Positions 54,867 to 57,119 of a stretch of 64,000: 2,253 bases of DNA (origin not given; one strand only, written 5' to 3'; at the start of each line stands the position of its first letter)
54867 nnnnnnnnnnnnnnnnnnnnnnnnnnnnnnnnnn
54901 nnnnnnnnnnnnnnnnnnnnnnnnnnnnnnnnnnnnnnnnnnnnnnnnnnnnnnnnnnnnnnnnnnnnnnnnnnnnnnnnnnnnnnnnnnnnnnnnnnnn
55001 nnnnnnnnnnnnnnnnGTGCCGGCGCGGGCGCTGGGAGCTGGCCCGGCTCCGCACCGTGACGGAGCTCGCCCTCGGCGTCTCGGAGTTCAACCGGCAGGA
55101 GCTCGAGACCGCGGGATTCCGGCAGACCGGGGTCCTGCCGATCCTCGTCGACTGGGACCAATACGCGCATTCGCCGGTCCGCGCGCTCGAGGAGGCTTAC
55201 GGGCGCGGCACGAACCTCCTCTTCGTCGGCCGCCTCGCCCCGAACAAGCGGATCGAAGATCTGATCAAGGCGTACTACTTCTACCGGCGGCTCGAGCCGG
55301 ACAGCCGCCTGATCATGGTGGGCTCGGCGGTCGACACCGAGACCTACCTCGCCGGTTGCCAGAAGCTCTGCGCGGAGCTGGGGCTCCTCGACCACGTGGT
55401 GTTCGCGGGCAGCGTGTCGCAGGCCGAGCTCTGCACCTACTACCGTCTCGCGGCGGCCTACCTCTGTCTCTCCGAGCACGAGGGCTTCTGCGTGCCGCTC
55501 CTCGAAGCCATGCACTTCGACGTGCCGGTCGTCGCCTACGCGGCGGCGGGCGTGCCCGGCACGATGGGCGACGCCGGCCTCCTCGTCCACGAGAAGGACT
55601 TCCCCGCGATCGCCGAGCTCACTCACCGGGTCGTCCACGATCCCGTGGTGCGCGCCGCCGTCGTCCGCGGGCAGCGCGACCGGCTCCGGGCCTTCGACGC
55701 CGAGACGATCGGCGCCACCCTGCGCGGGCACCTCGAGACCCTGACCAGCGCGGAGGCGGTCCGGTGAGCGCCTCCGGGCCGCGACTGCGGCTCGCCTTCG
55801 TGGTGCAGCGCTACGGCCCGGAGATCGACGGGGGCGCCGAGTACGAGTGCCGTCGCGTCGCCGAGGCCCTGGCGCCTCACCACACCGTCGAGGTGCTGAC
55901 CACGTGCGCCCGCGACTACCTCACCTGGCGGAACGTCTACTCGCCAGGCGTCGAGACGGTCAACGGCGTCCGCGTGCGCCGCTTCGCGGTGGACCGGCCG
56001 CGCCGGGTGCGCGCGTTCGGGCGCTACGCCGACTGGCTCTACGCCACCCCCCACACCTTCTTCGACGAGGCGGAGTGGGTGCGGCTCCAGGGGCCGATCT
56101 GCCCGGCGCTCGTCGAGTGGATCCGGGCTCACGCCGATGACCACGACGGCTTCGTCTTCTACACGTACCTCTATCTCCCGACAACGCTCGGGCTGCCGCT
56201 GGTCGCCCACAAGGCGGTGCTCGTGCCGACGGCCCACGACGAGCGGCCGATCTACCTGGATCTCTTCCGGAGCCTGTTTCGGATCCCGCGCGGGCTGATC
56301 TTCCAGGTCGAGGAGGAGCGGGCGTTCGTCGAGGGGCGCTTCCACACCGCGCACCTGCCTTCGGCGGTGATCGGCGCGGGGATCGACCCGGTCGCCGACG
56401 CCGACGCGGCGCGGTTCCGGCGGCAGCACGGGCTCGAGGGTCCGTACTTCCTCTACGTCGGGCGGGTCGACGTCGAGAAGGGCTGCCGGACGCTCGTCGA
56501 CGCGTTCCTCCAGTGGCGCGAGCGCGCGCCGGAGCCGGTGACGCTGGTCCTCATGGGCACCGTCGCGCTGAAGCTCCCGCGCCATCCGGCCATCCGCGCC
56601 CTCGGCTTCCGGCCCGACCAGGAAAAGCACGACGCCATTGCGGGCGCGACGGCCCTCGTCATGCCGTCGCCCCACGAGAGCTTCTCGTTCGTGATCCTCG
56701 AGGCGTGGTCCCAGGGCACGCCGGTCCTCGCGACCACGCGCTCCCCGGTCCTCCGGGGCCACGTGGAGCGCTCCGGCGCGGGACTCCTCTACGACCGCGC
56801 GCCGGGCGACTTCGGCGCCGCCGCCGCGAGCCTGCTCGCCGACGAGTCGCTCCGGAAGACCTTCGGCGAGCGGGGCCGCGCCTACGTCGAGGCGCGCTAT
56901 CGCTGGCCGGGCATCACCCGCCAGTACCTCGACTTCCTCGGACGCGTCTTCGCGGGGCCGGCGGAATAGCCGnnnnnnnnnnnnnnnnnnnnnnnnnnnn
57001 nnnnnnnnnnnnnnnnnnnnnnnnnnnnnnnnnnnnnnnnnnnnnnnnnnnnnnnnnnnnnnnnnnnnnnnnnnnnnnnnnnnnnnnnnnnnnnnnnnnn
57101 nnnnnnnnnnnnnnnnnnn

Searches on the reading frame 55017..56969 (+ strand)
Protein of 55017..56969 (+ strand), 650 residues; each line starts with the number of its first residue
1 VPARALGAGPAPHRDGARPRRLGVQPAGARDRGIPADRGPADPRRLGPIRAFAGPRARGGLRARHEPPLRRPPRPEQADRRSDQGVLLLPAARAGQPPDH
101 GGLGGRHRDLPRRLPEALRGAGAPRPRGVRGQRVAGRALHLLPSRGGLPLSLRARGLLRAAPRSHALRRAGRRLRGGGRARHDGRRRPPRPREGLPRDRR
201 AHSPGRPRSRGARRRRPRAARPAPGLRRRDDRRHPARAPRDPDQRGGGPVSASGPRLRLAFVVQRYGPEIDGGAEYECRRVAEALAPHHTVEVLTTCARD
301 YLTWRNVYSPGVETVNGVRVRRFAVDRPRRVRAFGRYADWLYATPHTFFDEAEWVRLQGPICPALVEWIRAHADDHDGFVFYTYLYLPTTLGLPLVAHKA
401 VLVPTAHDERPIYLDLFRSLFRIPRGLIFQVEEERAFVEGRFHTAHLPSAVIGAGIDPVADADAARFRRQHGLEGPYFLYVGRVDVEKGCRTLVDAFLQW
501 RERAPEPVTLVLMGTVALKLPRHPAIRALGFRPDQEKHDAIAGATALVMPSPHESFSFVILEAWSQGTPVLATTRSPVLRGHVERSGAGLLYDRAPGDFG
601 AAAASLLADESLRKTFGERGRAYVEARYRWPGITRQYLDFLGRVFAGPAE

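Call 88: search_protein_families(library=pfam, proteins=[window:55017-56969:+], max_evalue=0.0001)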
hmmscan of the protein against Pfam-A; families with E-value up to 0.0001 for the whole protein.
window:55017-56969:+ (650 aa): 3 families
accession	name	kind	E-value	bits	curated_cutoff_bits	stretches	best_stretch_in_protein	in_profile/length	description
PF00534.26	Glycos_transf_1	-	4e-18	66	26.4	1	465-621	5-170/172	Glycosyl transferases group 1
PF13692.12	Glyco_trans_1_4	-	5.3e-17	62.8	27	1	476-609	2-142/142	Glycosyl transferases group 1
PF20706.3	GT4-conflict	-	2.9e-08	33.6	26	1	456-576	177-314/385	Family 4 Glycosyltransferase in conflict systems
